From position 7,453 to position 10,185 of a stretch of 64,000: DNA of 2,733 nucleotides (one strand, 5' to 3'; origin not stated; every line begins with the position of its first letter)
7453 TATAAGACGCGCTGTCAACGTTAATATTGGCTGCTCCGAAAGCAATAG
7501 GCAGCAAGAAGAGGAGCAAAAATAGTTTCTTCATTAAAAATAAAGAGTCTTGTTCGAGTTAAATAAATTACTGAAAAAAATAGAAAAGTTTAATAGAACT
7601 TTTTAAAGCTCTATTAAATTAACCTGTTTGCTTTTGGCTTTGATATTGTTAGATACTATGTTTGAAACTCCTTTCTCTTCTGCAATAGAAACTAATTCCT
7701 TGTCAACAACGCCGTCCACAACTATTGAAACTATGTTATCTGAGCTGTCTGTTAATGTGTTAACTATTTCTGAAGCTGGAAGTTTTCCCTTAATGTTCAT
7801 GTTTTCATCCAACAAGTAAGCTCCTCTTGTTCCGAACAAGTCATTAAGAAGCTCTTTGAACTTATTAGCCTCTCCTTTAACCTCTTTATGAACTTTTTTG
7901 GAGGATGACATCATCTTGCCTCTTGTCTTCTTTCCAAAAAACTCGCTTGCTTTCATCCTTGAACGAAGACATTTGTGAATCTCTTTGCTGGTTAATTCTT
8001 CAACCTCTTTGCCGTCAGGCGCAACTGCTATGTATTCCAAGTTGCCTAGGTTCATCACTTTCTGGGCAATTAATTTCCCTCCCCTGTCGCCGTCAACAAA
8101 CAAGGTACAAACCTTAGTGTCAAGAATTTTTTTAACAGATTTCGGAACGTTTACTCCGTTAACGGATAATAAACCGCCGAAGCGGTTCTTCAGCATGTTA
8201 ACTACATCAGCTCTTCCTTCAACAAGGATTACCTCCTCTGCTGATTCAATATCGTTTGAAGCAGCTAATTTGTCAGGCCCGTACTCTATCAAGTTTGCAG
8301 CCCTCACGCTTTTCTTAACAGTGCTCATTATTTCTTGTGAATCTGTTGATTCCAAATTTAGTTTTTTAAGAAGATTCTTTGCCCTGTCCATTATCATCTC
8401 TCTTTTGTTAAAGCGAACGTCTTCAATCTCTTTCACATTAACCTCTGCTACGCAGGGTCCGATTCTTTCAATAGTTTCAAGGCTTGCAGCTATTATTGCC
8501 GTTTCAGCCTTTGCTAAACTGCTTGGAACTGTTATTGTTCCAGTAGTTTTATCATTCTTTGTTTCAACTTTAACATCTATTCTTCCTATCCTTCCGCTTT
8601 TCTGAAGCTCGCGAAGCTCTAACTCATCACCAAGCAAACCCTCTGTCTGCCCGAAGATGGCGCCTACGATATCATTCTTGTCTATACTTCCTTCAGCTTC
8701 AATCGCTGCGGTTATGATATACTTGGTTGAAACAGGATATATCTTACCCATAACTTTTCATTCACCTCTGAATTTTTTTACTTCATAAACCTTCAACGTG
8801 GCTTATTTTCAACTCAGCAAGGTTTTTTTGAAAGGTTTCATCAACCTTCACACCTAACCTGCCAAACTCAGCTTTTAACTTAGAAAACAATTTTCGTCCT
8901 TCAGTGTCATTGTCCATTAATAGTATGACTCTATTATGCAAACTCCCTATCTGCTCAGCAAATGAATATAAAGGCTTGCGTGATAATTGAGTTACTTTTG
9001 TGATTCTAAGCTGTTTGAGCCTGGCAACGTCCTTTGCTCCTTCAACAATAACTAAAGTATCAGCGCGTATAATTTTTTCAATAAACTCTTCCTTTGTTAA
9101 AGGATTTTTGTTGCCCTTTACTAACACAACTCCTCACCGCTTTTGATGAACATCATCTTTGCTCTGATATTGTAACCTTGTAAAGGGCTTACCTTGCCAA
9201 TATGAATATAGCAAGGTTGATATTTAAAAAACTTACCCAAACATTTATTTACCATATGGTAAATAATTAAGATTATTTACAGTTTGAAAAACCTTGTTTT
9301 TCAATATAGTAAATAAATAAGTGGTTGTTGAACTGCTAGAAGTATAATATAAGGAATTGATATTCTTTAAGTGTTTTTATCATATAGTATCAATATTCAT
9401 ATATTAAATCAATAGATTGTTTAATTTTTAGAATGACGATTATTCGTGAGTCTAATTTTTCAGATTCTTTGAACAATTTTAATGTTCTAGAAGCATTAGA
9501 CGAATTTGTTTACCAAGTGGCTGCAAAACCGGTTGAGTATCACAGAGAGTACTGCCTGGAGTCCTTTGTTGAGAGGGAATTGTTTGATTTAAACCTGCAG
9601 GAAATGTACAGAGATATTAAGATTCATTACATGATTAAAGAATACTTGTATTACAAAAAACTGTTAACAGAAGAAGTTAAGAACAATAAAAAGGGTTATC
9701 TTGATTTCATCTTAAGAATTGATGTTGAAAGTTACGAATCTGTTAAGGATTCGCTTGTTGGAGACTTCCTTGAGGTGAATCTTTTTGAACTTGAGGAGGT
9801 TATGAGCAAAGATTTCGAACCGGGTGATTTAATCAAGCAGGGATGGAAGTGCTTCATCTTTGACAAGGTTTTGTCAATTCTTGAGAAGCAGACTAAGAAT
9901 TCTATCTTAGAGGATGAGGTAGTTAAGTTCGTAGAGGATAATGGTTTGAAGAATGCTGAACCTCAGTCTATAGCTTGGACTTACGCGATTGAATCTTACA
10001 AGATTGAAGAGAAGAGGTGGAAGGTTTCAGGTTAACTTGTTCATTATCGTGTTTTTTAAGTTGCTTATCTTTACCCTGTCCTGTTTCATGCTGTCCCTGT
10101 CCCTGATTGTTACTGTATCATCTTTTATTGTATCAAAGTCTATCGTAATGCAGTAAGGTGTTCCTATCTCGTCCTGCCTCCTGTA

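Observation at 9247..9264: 18-bp perfect palindrome shared between the dnaG/Toprim upstream region and the origin DUE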

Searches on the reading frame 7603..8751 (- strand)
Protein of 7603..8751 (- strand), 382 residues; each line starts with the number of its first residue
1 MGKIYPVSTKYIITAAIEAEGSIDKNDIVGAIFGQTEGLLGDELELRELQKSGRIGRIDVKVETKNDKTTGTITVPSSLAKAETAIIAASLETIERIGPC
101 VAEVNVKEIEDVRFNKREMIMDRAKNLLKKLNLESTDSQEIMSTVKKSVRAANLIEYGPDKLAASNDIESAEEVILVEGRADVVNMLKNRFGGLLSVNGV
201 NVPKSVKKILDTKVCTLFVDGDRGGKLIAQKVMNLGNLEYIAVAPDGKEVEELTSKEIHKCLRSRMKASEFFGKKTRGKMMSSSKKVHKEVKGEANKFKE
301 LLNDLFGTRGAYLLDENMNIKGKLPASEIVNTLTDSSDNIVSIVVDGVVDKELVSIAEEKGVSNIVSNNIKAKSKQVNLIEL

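Call 10: search_protein_families(library=pfam, proteins=[window:7603-8751:-], max_evalue=0.01)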
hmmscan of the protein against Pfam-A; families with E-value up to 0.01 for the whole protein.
window:7603-8751:- (382 aa): 2 families
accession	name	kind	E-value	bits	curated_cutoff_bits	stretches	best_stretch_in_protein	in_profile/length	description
PF13662.12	Toprim_4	-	1.3e-06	28.9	25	1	173-234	2-72/85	Toprim domain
PF01751.28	Toprim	-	0.00058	20.4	23.1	1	173-239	1-82/96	Toprim domain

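Call 22: find_related_loci(query=window:7603-8751:-, collection=metagenome_contigs, flank=6000)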
Query window:7603-8751:- (382 aa) in metagenome_contigs; peptide patterns used: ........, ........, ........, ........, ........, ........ (x = any residue, [..] = any of these).
159 stretches matched a pattern; 27 encode a relative of the query (tblastn E <= 1e-3); 27 distinct loci.
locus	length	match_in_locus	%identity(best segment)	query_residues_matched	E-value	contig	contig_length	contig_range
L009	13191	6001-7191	46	1-382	1e-104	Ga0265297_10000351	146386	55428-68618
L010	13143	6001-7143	48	1-370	5e-100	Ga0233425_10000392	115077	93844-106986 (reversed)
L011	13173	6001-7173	46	1-382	9e-99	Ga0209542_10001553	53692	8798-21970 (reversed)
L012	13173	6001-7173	46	1-382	9e-99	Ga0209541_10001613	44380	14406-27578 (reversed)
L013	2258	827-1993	45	1-382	8e-103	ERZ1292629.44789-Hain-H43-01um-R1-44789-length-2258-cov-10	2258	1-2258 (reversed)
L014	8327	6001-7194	43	1-382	5e-97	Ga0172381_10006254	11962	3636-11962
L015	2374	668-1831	45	1-382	2e-100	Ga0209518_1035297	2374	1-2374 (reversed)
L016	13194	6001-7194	44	1-382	2e-94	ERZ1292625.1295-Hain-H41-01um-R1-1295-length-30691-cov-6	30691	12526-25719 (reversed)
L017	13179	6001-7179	46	1-382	5e-99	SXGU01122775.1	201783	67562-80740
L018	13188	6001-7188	44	1-380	5e-94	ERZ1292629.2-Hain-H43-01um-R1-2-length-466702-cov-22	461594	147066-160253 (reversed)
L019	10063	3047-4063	48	1-329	2e-93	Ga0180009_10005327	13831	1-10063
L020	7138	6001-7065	47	1-347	3e-93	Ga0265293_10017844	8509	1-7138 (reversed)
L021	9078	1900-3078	42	1-382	1e-92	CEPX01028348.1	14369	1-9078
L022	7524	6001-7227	43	1-382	6e-91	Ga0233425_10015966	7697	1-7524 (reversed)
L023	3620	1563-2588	46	1-341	5e-91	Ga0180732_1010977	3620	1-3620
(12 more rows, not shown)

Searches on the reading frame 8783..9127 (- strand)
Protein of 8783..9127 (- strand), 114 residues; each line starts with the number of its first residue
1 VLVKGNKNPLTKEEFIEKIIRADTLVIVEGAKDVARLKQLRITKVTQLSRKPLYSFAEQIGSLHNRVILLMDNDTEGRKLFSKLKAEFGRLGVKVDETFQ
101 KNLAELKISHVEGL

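Call 10: search_protein_families(library=pfam, proteins=[window:8783-9127:-], max_evalue=0.01)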
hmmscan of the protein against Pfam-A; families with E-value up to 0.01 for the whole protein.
window:8783-9127:- (114 aa): 4 families
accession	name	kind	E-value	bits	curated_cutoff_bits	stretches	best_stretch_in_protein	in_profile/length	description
PF01751.28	Toprim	-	5.7e-07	30.1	23.1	1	24-89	1-81/96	Toprim domain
PF13662.12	Toprim_4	-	1.7e-06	28.6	25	1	23-95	1-81/85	Toprim domain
PF13155.12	Toprim_2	-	0.0001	23.1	22.1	1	26-94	1-72/88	Toprim-like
PF13362.12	Toprim_3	-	0.00073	20.4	27.2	1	25-94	2-73/95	Toprim domain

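Call 26: find_homologous_proteins(query=window:8783-9127:-)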
Query window:8783-9127:- (114 aa): 22 proteins with E <= 0.001 among 31 candidates.
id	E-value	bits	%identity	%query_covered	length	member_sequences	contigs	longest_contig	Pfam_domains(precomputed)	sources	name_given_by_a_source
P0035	1.1e-64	233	100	100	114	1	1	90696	PF13662.13,PF01751.29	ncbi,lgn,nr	ncbi:MAG: toprim domain-containing protein [Nanoarchaeota archaeon]|nr:toprim domain-containing prot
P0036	3.0e-50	187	80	100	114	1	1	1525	PF13662.13,PF01751.29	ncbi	-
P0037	3.5e-43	164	76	98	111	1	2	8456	PF13662.13,PF01751.29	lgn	-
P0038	6.8e-43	163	73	98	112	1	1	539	PF13662.13,PF01751.29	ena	-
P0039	1.2e-41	159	71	100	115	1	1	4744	PF13662.13,PF01751.29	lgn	-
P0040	4.4e-41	157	70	100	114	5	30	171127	PF13662.13,PF01751.29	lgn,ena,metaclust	metaclust:\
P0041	6.4e-41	157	68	100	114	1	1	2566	PF13662.13,PF01751.29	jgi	jgi:5S rRNA maturation endonuclease (ribonuclease M5)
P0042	9.0e-41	156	69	100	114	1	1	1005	PF13662.13,PF01751.29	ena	-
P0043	5.1e-37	144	64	98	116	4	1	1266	PF13662.13,PF01751.29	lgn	-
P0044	8.4e-36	140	70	93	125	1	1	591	PF13155.13,PF13662.13,PF01751.29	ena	-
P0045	4.3e-35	138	64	98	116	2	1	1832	PF13662.13,PF01751.29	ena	-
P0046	8.3e-35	137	63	100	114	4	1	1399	PF01751.29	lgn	-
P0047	5.5e-34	134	61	98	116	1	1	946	PF13155.13,PF13662.13,PF01751.29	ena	-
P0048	1.9e-33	133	61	98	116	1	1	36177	PF13662.13,PF01751.29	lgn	-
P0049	1.4e-31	127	61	100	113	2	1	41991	PF13662.13,PF01751.29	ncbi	-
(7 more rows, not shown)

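Call 27: find_encoding_contigs(protein=P0040, flank=10000, max_places=6)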
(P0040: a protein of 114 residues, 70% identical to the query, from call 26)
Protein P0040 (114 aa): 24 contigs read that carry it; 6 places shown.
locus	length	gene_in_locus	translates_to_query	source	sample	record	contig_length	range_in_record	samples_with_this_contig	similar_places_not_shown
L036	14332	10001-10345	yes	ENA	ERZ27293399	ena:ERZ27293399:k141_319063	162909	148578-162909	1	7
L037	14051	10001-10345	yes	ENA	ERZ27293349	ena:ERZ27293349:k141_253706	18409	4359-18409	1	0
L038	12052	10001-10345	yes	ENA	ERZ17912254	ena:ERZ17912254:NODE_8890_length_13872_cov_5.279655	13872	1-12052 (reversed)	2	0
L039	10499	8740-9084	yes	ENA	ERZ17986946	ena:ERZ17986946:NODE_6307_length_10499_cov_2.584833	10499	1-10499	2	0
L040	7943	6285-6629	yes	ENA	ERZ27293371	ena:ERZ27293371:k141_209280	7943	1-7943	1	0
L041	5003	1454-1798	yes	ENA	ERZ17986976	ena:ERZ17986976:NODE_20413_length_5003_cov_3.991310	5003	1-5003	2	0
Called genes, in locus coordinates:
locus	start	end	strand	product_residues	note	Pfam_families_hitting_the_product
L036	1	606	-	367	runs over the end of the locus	PF03463:eRF1_1, PF01248:Ribosomal_L7Ae (faint), PF18854:baeRF_family10, PF03464:eRF1_2, PF18859:acVLRF1, PF03465:eRF1_3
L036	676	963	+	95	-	-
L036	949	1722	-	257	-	PF23023:Anti-Pycsar_Apyc1, PF13483:Lactamase_B_3 (weak), PF12706:Lactamase_B_2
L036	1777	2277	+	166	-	-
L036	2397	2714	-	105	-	PF01588:tRNA_bind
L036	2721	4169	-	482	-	PF00133:tRNA-synt_1, PF01406:tRNA-synt_1e (weak), PF09334:tRNA-synt_1g, PF00133:tRNA-synt_1, PF08264:Anticodon_1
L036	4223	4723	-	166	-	-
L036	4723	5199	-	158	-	-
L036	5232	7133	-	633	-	PF17214:KH_TffA, PF00753:Lactamase_B, PF16661:Lactamase_B_6, PF23023:Anti-Pycsar_Apyc1, PF12706:Lactamase_B_2, PF10996:Beta-Casp, PF07521:RMMBL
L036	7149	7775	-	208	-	PF00227:Proteasome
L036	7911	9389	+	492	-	PF00587:tRNA-synt_2b (faint), PF03129:HGTP_anticodon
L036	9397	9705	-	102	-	-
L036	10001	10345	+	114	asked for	PF01751:Toprim, PF13662:Toprim_4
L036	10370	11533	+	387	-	PF13662:Toprim_4 (weak)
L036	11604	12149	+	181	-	PF01909:NTP_transf_2, PF18765:Polbeta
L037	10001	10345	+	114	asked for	PF01751:Toprim, PF13662:Toprim_4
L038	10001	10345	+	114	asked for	PF01751:Toprim, PF13662:Toprim_4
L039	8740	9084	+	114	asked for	PF01751:Toprim, PF13662:Toprim_4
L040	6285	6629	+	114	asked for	PF01751:Toprim, PF13662:Toprim_4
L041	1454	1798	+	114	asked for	PF01751:Toprim, PF13662:Toprim_4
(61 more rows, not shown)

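Call 28: find_encoding_contigs(protein=P0049, flank=10000, max_places=3)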
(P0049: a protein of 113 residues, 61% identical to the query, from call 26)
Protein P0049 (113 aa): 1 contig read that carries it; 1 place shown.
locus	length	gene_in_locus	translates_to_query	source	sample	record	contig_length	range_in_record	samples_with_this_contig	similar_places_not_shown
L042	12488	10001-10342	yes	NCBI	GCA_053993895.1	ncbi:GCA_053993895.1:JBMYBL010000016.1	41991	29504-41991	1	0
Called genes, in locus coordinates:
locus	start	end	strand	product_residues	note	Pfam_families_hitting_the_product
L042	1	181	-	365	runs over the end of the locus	PF03463:eRF1_1, PF18854:baeRF_family10, PF03464:eRF1_2, PF18859:acVLRF1, PF03465:eRF1_3, PF01248:Ribosomal_L7Ae (weak)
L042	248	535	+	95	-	-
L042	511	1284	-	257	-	PF23023:Anti-Pycsar_Apyc1 (weak), PF12706:Lactamase_B_2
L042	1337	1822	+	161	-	-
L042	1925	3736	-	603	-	PF00133:tRNA-synt_1, PF01406:tRNA-synt_1e, PF09334:tRNA-synt_1g, PF00133:tRNA-synt_1, PF08264:Anticodon_1, PF19303:Anticodon_3 (faint), PF01588:tRNA_bind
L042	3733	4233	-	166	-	-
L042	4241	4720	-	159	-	-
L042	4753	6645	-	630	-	PF17214:KH_TffA, PF00753:Lactamase_B, PF16661:Lactamase_B_6, PF23023:Anti-Pycsar_Apyc1, PF12706:Lactamase_B_2, PF10996:Beta-Casp, PF07521:RMMBL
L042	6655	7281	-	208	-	PF00227:Proteasome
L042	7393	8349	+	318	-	PF02016:Peptidase_S66, PF17676:Peptidase_S66C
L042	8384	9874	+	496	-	PF00587:tRNA-synt_2b (faint), PF03129:HGTP_anticodon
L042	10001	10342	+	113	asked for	PF01751:Toprim, PF13662:Toprim_4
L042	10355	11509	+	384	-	PF13662:Toprim_4 (weak)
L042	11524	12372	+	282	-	-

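Call 29: find_encoding_contigs(protein=P0037, flank=10000, max_places=3)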
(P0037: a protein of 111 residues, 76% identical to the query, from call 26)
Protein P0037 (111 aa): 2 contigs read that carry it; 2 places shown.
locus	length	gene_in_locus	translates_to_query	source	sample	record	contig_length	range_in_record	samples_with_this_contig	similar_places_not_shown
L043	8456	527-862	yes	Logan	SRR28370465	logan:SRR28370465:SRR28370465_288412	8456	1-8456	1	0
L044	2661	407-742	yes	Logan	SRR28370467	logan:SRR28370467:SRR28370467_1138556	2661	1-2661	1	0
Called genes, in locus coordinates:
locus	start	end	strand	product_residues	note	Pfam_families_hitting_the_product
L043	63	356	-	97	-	-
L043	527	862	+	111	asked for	PF13662:Toprim_4, PF01751:Toprim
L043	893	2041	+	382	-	-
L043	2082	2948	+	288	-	-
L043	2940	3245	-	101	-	-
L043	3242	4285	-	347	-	PF02073:Peptidase_M29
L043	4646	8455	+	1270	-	?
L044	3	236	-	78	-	?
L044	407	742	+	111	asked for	PF13662:Toprim_4, PF01751:Toprim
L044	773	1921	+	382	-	-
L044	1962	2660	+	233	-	?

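Call 39: search_protein_families(library=ncbifam, proteins=[window:8783-9127:-], max_evalue=1)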
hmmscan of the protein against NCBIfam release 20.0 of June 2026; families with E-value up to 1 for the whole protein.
window:8783-9127:- (114 aa): 7 families
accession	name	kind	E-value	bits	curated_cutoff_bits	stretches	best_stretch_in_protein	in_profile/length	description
NF003091.0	PRK04017.1-2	equivalog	1.1e-12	47.9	129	1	23-106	35-119/151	hypothetical protein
NF003090.0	PRK04017.1-1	equivalog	2.9e-11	43.2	120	1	13-111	10-108/132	hypothetical protein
NF003094.0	PRK04017.1-5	equivalog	4.9e-11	42.8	124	1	18-105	18-107/128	hypothetical protein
NF003092.0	PRK04017.1-3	equivalog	1.6e-05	24.9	193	1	13-113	12-110/125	hypothetical protein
TIGR01391.1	dnaG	equivalog_domain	0.00016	20.7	283.6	1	15-93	249-328/414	DNA primase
TIGR00334.1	5S_RNA_mat_M5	equivalog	0.00057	20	110.65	1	23-111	3-96/174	ribonuclease M5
NF003093.0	PRK04017.1-4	equivalog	0.028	14.6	160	1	26-104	26-106/138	hypothetical protein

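Call 56: find_encoding_contigs(protein=P0036, flank=3000, max_places=2)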
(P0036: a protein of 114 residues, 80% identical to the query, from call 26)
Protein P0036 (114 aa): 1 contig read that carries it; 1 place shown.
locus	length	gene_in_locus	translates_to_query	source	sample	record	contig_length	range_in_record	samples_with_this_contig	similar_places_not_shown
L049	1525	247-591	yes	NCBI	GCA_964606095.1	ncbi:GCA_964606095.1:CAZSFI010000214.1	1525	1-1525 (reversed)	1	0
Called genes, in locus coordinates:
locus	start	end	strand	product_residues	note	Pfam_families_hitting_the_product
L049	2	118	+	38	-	?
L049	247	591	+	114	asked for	PF01751:Toprim, PF13662:Toprim_4 (weak)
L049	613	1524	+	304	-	?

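Call 57: find_encoding_contigs(protein=P0039, flank=5000, max_places=2)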
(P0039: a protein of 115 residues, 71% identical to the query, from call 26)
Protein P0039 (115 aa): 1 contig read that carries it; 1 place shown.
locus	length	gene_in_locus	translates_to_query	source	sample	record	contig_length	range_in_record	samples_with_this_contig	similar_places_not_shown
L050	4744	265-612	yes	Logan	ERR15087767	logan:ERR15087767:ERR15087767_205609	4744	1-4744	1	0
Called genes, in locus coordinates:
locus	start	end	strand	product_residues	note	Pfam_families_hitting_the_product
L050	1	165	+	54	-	?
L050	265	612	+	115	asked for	PF01751:Toprim (weak), PF13662:Toprim_4 (faint)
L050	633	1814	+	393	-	PF13662:Toprim_4 (weak)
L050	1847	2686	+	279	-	-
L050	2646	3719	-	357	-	PF02073:Peptidase_M29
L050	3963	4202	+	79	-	-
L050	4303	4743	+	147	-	?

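Call 58: find_encoding_contigs(protein=P0048, flank=10000, max_places=2)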
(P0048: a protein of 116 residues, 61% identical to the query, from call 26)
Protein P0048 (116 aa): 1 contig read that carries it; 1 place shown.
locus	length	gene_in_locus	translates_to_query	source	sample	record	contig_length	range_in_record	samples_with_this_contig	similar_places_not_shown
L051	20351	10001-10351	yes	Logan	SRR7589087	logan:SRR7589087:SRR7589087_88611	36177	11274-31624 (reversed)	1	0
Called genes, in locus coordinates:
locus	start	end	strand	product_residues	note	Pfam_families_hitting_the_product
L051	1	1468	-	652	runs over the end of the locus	PF00133:tRNA-synt_1, PF09334:tRNA-synt_1g, PF01588:tRNA_bind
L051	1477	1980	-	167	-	-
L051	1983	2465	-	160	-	-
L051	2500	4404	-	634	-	PF17214:KH_TffA, PF00753:Lactamase_B, PF16661:Lactamase_B_6, PF23023:Anti-Pycsar_Apyc1, PF12706:Lactamase_B_2, PF10996:Beta-Casp, PF07521:RMMBL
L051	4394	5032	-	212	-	PF00227:Proteasome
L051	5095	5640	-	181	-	PF01725:Ham1p_like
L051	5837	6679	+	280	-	PF00696:AA_kinase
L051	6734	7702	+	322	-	PF02016:Peptidase_S66, PF17676:Peptidase_S66C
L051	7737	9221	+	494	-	PF28494:GlyRS_ins_1 (faint), PF00587:tRNA-synt_2b (weak), PF03129:HGTP_anticodon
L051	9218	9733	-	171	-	-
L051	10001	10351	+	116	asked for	PF01751:Toprim, PF13662:Toprim_4 (weak)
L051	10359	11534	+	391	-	PF13662:Toprim_4, PF01751:Toprim (weak)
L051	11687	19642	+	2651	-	PF02210:Laminin_G_2 (faint), PF13385:Laminin_G_3, PF10102:DUF2341, PF21722:Gly_rich_2, PF13385:Laminin_G_3, PF02973:Sialidase (weak), PF13385:Laminin_G_3 (weak)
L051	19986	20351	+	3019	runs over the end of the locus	PF02210:Laminin_G_2 (faint), PF22585:Sialidase-like_CBM (faint), PF02973:Sialidase (faint), PF13385:Laminin_G_3, PF10102:DUF2341, PF13385:Laminin_G_3, PF07953:Toxin_R_bind_N (weak), PF13385:Laminin_G_3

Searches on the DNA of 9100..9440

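Call 61: search_rna_families(source=window, start=9100, end=9440, threshold=evalue, max_evalue=1)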
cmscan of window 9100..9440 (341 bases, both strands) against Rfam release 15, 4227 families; matches with E-value up to 1: 2.
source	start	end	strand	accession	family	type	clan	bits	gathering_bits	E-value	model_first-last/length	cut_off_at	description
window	9285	9323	+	RF01078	PK-PYVV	Cis-reg;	-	25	65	0.019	1-58/58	no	3'-terminal pseudoknot in PYVV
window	9210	9294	+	RF00327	snoZ194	Gene; snRNA; snoRNA; CD-box;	-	21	50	0.44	1-108/108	no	Small nucleolar RNA Z194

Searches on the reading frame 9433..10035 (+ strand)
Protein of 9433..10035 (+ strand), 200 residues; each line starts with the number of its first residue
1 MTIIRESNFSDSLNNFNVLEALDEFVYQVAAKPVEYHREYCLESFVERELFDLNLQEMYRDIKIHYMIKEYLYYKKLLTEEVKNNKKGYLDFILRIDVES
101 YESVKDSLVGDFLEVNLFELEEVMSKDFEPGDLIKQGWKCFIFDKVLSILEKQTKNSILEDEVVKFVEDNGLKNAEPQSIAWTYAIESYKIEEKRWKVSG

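Call 10: search_protein_families(library=pfam, proteins=[window:9433-10035:+], max_evalue=0.01)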
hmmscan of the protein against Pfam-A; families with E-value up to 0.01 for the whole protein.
window:9433-10035:+ (200 aa): 0 families

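Call 25: find_homologous_proteins(query=window:9433-10035:+)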
Query window:9433-10035:+ (200 aa): 1 proteins with E <= 0.001 among 242 candidates.
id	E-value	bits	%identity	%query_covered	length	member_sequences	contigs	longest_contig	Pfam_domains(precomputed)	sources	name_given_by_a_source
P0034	1.5e-124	431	100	100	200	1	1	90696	-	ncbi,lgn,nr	ncbi:MAG: hypothetical protein JW791_02605 [Nanoarchaeota archaeon]|nr:hypothetical protein [Nanoarc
